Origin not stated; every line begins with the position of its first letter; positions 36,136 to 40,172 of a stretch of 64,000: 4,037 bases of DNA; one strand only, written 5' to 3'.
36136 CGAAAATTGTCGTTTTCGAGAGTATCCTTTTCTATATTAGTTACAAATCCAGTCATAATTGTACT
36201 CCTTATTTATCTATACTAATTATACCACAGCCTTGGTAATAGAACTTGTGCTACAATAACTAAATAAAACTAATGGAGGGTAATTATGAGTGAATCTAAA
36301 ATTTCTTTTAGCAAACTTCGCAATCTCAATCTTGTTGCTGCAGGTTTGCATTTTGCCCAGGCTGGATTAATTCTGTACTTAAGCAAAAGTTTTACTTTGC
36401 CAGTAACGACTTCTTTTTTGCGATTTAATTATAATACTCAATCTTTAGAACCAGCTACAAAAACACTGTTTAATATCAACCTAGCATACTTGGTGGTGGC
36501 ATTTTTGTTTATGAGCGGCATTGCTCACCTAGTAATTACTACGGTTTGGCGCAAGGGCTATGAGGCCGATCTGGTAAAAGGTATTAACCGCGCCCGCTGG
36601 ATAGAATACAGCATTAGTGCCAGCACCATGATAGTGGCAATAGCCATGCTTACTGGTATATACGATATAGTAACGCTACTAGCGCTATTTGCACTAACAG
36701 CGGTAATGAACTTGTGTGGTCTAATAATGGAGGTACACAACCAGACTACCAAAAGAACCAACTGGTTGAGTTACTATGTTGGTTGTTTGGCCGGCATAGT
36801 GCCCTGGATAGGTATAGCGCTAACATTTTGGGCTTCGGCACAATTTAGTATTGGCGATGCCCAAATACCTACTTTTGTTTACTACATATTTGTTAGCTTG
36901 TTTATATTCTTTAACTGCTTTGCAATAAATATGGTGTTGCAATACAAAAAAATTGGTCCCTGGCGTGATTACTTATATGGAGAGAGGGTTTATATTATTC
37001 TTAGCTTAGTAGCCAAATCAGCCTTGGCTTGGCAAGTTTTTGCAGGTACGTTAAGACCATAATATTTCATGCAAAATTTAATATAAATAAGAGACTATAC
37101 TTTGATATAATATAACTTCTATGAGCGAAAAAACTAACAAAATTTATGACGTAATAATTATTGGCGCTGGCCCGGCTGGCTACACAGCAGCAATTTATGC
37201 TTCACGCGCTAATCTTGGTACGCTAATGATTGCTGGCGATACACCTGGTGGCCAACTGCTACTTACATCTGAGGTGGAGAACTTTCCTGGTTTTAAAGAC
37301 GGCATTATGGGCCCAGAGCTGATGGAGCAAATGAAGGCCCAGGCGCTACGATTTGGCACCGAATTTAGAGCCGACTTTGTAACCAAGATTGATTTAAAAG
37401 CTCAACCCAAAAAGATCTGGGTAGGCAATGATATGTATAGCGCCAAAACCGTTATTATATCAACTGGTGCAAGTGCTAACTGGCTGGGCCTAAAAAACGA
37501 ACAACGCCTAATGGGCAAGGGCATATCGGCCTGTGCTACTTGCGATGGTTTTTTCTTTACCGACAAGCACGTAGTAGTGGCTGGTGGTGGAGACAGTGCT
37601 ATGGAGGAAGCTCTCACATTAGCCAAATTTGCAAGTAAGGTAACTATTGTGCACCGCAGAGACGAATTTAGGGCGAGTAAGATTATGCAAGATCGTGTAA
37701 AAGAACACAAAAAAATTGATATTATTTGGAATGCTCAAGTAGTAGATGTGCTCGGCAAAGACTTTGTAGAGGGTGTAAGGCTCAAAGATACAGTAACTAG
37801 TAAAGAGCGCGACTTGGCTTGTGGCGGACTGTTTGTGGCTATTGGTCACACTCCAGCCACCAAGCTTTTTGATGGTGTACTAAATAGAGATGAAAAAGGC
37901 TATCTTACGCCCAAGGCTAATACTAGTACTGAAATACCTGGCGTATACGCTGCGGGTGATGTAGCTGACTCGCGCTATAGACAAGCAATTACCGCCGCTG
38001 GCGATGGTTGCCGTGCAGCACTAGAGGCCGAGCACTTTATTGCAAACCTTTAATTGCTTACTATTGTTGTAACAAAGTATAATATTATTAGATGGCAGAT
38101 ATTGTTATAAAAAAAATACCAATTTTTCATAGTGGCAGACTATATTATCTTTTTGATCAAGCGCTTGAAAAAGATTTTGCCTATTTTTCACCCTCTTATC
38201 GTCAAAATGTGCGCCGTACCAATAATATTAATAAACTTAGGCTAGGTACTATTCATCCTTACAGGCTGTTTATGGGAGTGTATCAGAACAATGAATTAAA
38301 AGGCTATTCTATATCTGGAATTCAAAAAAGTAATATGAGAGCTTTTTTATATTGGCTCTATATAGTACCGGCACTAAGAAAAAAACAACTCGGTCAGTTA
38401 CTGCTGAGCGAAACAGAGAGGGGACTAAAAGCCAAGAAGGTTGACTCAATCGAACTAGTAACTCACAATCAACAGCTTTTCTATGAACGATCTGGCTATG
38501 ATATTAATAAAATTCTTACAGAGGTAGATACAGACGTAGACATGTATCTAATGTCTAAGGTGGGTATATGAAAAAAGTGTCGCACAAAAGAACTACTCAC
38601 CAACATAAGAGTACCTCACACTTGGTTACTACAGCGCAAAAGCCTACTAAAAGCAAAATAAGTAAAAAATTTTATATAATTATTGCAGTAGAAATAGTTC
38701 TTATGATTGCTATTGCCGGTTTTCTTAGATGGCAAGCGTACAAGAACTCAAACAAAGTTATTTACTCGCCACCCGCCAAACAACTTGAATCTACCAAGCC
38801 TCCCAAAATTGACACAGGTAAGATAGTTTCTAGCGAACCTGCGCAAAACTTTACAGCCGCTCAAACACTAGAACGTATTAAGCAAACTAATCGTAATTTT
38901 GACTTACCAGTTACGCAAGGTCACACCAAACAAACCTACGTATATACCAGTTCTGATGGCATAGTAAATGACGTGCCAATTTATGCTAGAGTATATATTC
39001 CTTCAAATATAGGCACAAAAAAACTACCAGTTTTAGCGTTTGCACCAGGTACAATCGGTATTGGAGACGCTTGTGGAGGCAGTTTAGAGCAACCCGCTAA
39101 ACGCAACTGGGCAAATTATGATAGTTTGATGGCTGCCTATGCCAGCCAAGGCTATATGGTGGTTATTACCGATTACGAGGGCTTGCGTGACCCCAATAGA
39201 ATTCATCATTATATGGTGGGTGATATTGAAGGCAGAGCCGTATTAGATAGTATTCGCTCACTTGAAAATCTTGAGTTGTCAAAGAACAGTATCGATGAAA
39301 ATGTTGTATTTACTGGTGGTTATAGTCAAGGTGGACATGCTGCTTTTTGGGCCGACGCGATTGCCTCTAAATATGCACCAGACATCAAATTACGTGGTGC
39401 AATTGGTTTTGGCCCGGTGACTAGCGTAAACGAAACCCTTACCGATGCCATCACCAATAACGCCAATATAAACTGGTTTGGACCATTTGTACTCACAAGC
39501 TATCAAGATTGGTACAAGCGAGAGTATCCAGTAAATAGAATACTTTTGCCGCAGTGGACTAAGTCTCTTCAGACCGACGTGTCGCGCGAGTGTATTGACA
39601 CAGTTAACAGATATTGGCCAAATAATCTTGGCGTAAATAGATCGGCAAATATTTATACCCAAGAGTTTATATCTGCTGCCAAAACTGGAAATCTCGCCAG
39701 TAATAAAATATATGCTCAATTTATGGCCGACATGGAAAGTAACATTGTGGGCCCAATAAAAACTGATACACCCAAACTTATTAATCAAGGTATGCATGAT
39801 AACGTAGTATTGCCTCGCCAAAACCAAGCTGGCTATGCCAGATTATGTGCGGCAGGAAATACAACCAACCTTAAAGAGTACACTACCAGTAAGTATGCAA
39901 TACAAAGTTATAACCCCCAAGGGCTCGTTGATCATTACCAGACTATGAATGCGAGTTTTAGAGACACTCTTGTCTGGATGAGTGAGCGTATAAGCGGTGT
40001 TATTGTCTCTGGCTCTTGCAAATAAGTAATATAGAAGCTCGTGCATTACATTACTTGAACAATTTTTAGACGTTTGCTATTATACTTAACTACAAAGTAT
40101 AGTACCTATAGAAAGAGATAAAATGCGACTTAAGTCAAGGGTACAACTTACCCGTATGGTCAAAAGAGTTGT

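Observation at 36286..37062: Heliorhodopsin gene in a genome window with no retinal-biosynthesis genes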

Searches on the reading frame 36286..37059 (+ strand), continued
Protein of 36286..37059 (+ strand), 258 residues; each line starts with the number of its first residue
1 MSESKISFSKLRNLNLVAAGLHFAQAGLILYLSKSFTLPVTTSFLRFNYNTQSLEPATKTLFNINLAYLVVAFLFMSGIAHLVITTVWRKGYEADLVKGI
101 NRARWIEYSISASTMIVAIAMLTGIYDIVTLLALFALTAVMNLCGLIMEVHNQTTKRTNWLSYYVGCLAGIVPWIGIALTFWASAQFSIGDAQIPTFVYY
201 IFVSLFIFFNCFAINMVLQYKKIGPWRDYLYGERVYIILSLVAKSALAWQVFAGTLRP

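Call 27: find_encoding_contigs(protein=P0001, flank=10000, max_places=3)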
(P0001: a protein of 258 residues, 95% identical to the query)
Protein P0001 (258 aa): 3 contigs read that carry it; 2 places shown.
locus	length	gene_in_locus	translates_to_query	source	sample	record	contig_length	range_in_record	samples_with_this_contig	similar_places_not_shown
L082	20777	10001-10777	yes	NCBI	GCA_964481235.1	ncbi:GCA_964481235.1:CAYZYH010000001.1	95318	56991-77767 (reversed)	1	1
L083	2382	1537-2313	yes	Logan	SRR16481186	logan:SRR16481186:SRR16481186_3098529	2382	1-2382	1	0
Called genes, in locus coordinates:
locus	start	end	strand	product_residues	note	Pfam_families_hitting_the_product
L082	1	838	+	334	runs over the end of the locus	PF00293:NUDIX, PF01451:LMWPc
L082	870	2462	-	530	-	PF12708:Pect-lyase_RHGA_epim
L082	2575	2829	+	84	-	PF14242:DUF4342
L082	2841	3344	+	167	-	PF27226:AF_1845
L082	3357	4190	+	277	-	PF00561:Abhydrolase_1, PF12146:Hydrolase_4, PF12697:Abhydrolase_6, PF07819:PGAP1 (weak)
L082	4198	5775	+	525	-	PF11074:DUF2779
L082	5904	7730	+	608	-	PF00009:GTP_EFTU, PF01926:MMR_HSR1 (faint), PF22042:EF-G_D2 (weak), PF03144:GTP_EFTU_D2, PF00679:EFG_C, PF21018:BipA_C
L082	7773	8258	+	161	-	PF00300:His_Phos_1 (weak)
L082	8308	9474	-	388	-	PF00580:UvrD-helicase (faint), PF05970:PIF1 (weak), PF13245:AAA_19, PF13604:AAA_30, PF01443:Viral_helicase1 (faint), PF13538:UvrD_C_2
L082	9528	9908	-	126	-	PF07883:Cupin_2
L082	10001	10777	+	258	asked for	PF18761:Heliorhodopsin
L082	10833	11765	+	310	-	PF00890:FAD_binding_2 (faint), PF01134:GIDA (faint), PF01266:DAO (faint), PF03486:HI0933_like (faint), PF07992:Pyr_redox_2, PF12831:FAD_oxidored (weak), PF13738:Pyr_redox_3, PF00070:Pyr_redox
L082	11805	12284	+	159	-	PF00583:Acetyltransf_1 (weak), PF13508:Acetyltransf_7 (weak)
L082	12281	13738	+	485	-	PF00326:Peptidase_S9 (faint), PF03583:LIP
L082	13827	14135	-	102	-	PF00829:Ribosomal_L21p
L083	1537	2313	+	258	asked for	PF18761:Heliorhodopsin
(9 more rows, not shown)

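Call 32: predict_structure(alignment_id=A1)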
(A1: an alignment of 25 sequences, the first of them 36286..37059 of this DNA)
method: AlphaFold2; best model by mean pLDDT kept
length: 258 residues; sequences in the alignment: 25
mean_pLDDT: 87.1   pTM: 0.82
mean pLDDT of the five models: 87.1, 87.0, 85.6, 84.7, 84.8
residues with pLDDT >= 90: 145; 70-90: 95; 50-70: 15; < 50: 3
segments of 3 or more residues with pLDDT < 50: none
pLDDT, mean of each block of 10 residues (from residue 1): 72 96 97 89 95 94 93 96 93 91 90 92 89 92 86 73 73 78 73 71 88 88 90 94 94 77
secondary structure, 60 per line:
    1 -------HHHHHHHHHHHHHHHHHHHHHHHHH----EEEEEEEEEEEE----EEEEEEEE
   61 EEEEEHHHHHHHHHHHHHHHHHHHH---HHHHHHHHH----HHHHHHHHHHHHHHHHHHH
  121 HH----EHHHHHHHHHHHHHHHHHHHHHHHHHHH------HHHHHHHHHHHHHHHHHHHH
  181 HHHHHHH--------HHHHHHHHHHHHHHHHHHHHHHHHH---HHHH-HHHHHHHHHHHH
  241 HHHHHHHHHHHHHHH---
elements in order: H8-32 E37-48 E53-65 H66-85 H89-97 H102-122 H128-154 H161-187 H196-220 H224-227 H229-255

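Call 37: fold_search(model_id=the predicted structure, library=pdb)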
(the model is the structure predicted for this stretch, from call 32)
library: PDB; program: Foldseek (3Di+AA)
matches with E <= 10: 580; with E <= 0.001: 19
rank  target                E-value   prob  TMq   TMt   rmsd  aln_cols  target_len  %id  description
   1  7u55                  1.5e-23  1.00  0.86  0.90   2.6       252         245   58  Crystal structure of Thermoplasmatales archaeon heliorhodopsin at pH 4.5 (released 2022-09-07)
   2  6is6                  3.8e-23  1.00  0.87  0.90   2.4       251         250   58  Crystal structure of Thermoplasmatales archaeon heliorhodopsin (released 2019-09-25)
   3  7clj                  8.9e-23  1.00  0.87  0.89   2.5       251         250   58  Crystal structure of Thermoplasmatales archaeon heliorhodopsin E108D mutant (released 2020-09-02)
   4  9ljj_A                3.1e-17  1.00  0.85  0.87   2.7       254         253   43  cryo-EM structure of a nanobody bound heliorhodopsin (released 2025-02-12)
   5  6su4_A                3.8e-17  1.00  0.84  0.85   2.9       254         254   43  Crystal structure of the 48C12 heliorhodopsin in the blue form at pH 4.3 (released 2019-12-11)
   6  6su3_A                6.5e-17  1.00  0.85  0.86   3.7       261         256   42  Crystal structure of the 48C12 heliorhodopsin in the violet form at pH 8.8 (released 2019-12-11)
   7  6su4_X                8.9e-17  1.00  0.84  0.86   2.9       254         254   44  Crystal structure of the 48C12 heliorhodopsin in the blue form at pH 4.3 (released 2019-12-11)
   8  6su3_X                5.2e-16  1.00  0.83  0.84   2.9       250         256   43  Crystal structure of the 48C12 heliorhodopsin in the violet form at pH 8.8 (released 2019-12-11)
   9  6uh3_A                1.2e-15  1.00  0.83  0.87   2.9       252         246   42  Crystal structure of bacterial heliorhodopsin 48C12 (released 2019-12-04)
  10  6uh3_B                3.9e-15  1.00  0.83  0.87   2.8       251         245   42  Crystal structure of bacterial heliorhodopsin 48C12 (released 2019-12-04)
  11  9cdc                  8.9e-05  1.00  0.62  0.67   8.8       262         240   14  Kalium channelrhodopsin 1 C110A mutant from Hyphochytrium catenoides, Dark State (released 2025-02-19)
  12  8zaq_C                3.4e-04  1.00  0.62  0.62   8.6       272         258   12  ExoC110T class 2 channelrhodopsin (released 2024-09-04)
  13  8h87                  4.2e-04  1.00  0.64  0.64   8.4       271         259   12  Cryo-EM structure of the potassium-selective channelrhodopsin HcKCR2 in lipid nanodisc (released 2023-09-06)
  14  8zap_B                5.4e-04  1.00  0.63  0.63   8.4       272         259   12  ExoC110T class 1 channelrhodopsin (released 2024-09-04)
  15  8rso_A                5.7e-04  1.00  0.55  0.64   7.7       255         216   13  Crystal structure of marine actinobacteria clade rhodopsin (MAR) in the ground state (released 2025-04-02)
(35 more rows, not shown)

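Call 43: search_protein_families(library=ncbifam, proteins=[window:36286-37059:+], max_evalue=0.01)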
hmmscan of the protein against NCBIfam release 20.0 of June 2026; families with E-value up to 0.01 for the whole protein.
window:36286-37059:+ (258 aa): 1 family
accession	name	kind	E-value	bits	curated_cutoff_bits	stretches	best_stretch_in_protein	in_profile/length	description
NF038020.1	HeR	equivalog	2.1e-101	338.6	100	1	11-256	1-244/244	heliorhodopsin HeR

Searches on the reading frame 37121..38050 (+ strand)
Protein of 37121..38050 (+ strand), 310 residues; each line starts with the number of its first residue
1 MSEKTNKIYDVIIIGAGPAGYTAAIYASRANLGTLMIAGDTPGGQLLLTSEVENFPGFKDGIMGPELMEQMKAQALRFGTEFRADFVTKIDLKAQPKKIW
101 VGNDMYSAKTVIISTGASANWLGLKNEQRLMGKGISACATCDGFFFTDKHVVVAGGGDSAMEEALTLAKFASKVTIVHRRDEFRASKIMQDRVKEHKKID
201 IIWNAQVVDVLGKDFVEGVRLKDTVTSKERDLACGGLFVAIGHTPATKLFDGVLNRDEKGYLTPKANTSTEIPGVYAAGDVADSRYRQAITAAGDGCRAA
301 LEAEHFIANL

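Call 3: search_protein_families(library=pfam, proteins=[window:37121-38050:+], max_evalue=0.01)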
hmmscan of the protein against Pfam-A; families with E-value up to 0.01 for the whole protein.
window:37121-38050:+ (310 aa): 11 families
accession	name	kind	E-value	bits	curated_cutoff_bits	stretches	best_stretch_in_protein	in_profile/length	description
PF07992.20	Pyr_redox_2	-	3.8e-52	177.9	26.1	1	9-296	1-291/291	Pyridine nucleotide-disulphide oxidoreductase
PF13738.12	Pyr_redox_3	-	2.5e-19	70.1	30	1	87-279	104-305/305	Pyridine nucleotide-disulphide oxidoreductase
PF00070.33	Pyr_redox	-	3.5e-18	66.3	22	1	150-223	1-81/82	Pyridine nucleotide-disulphide oxidoreductase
PF00890.30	FAD_binding_2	-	3.3e-08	33.6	20.4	1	10-43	1-35/414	FAD binding domain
PF03486.20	HI0933_like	-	5.3e-07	29.8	50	1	10-40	2-32/244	HI0933-like protein Rossmann domain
PF12831.13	FAD_oxidored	-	6.8e-07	29.3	27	1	10-46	1-38/416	FAD dependent oxidoreductase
PF01134.28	GIDA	-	4.2e-06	26.5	22.1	1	10-40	1-31/391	Glucose inhibited division protein A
PF01266.30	DAO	-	1.3e-05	25.4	27.9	0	10-44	1-37/353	FAD dependent oxidoreductase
PF01946.23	Thi4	-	4.1e-05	23.4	26.2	1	9-38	18-48/235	Thi4 family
PF13241.12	NAD_binding_7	-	0.00025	22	22.1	1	146-193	5-48/104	Putative NAD(P)-binding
PF13450.12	NAD_binding_8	-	0.0072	17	21.9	0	13-46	1-35/68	NAD(P)-binding Rossmann-like domain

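Call 43: search_protein_families(library=ncbifam, proteins=[window:37121-38050:+], max_evalue=0.01)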
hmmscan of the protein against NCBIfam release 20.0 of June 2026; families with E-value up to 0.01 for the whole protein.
window:37121-38050:+ (310 aa): 90 families (the best 25 are shown)
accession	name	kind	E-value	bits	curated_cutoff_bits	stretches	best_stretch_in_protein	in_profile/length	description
TIGR01292.1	TRX_reduct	equivalog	2.4e-121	404.2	343.45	1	9-307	1-300/300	thioredoxin-disulfide reductase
NF007614.0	PRK10262.1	equivalog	8.7e-90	301.1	644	1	5-309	3-316/321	thioredoxin-disulfide reductase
TIGR03143.1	AhpF_homolog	hypoth_equivalog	1e-88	298.3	687.65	1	5-309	1-310/555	putative alkyl hydroperoxide reductase F subunit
TIGR03140.1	AhpF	equivalog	4.5e-70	236.6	502.9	1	3-303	207-508/515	alkyl hydroperoxide reductase subunit F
TIGR01350.1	lipoamide_DH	equivalog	1.3e-22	80.1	408.8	2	98-300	127-326/461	dihydrolipoyl dehydrogenase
TIGR04018.1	Bthiol_YpdA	hypoth_equivalog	2.5e-20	72.5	339.9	2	87-285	93-292/316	YpdA family putative bacillithiol disulfide reductase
TIGR02053.1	MerA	equivalog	7.2e-18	64.8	454.45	1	92-303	119-328/465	mercury(II) reductase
NF004945.0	PRK06292.2-3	equivalog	6.9e-15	54.9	494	1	96-283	118-306/457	dihydrolipoyl dehydrogenase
TIGR01316.1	gltA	equivalog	4.4e-14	52.1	471.75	1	10-306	135-448/449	NADPH-dependent glutamate synthase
NF004776.0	PRK06116.1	equivalog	9.9e-14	51.2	480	1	95-284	119-307/450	glutathione-disulfide reductase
TIGR03385.1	CoA_CoA_reduc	equivalog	1.3e-13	50.6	578.8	1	109-288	105-289/439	CoA-disulfide reductase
NF005883.0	PRK07845.1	equivalog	1.7e-13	50.4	479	2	105-285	137-317/466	NAD(P)H-quinone dehydrogenase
NF003585.0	PRK05249.1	equivalog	1.8e-13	49.9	465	2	103-282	134-313/464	Si-specific NAD(P)(+) transhydrogenase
NF041853.1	hythiocyan_redase_MerA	equivalog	3.6e-13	49.2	650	1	89-282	106-295/440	hypothiocyanous acid reductase MerA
NF004992.0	PRK06370.1-4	equivalog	4.7e-13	48.4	629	1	95-281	120-309/459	FAD-containing oxidoreductase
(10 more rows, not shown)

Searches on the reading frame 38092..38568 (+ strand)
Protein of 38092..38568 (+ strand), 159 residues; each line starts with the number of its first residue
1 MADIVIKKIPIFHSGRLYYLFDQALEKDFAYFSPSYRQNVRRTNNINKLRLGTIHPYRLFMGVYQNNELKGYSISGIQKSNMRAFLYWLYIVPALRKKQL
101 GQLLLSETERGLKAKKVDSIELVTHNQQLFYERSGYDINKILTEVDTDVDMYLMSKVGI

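Call 3: search_protein_families(library=pfam, proteins=[window:38092-38568:+], max_evalue=0.01)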
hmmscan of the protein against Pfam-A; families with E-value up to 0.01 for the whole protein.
window:38092-38568:+ (159 aa): 3 families
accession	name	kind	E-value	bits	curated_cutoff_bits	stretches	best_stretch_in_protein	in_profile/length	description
PF13508.13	Acetyltransf_7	-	1.2e-06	29.2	27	1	63-136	8-82/84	Acetyltransferase (GNAT) domain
PF00583.31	Acetyltransf_1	-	1.2e-05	25.9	20.7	1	54-136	30-116/116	Acetyltransferase (GNAT) family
PF13673.13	Acetyltransf_10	-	0.00033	21.1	23.6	1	58-136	31-107/128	Acetyltransferase (GNAT) domain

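Call 43: search_protein_families(library=ncbifam, proteins=[window:38092-38568:+], max_evalue=0.01)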
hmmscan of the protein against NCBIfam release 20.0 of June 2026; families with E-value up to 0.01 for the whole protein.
window:38092-38568:+ (159 aa): 5 families
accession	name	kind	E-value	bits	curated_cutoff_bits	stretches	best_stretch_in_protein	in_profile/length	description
NF040501.1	resist_ArsN2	equivalog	9.8e-07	28.5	125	1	67-137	32-102/133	arsenic resistance N-acetyltransferase ArsN2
NF002959.0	PRK03624.1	equivalog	0.00031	20.5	124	1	57-141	48-134/147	GNAT family acetyltransferase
TIGR01575.1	rimI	equivalog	0.0011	19.1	86.4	1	45-142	19-118/132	ribosomal protein S18-alanine N-acetyltransferase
NF041158.1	Spm_actase_Thplmales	equivalog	0.0012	19.2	225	1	59-110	63-112/115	spermidine N(1)-acetyltransferase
NF033078.2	AAC_6p_Ia_fam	equivalog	0.0025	17.7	265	1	58-139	51-131/181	AAC(6')-Ia family aminoglycoside 6'-N-acetyltransferase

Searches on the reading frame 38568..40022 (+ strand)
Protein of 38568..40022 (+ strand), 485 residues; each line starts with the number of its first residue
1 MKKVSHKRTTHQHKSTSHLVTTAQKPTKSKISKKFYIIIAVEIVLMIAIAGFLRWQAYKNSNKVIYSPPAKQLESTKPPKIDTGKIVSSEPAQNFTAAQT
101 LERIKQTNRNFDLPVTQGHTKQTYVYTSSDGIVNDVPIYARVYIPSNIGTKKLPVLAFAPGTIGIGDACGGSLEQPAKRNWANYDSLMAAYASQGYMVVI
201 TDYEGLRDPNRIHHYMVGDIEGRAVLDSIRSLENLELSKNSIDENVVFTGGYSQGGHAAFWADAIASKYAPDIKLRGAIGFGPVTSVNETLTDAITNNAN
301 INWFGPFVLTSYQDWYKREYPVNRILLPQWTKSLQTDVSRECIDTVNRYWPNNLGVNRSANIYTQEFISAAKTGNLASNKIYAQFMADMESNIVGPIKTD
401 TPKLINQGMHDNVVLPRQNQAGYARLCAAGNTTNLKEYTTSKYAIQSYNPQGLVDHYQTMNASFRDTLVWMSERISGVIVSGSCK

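Call 3: search_protein_families(library=pfam, proteins=[window:38568-40022:+], max_evalue=0.01)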
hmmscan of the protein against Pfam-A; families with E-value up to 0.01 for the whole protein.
window:38568-40022:+ (485 aa): 3 families
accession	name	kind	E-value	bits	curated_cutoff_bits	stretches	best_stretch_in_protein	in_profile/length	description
PF03583.20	LIP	-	3.7e-23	82.7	23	1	187-477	18-280/286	Secretory lipase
PF00326.27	Peptidase_S9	-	4.5e-05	23.5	22.6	0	187-262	6-81/213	Prolyl oligopeptidase family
PF20434.5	BD-FAE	-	0.00093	19.2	26.8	0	170-313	21-149/215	BD-FAE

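Call 43: search_protein_families(library=ncbifam, proteins=[window:38568-40022:+], max_evalue=0.01)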
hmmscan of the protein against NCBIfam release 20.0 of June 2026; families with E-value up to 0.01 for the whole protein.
window:38568-40022:+ (485 aa): 0 families
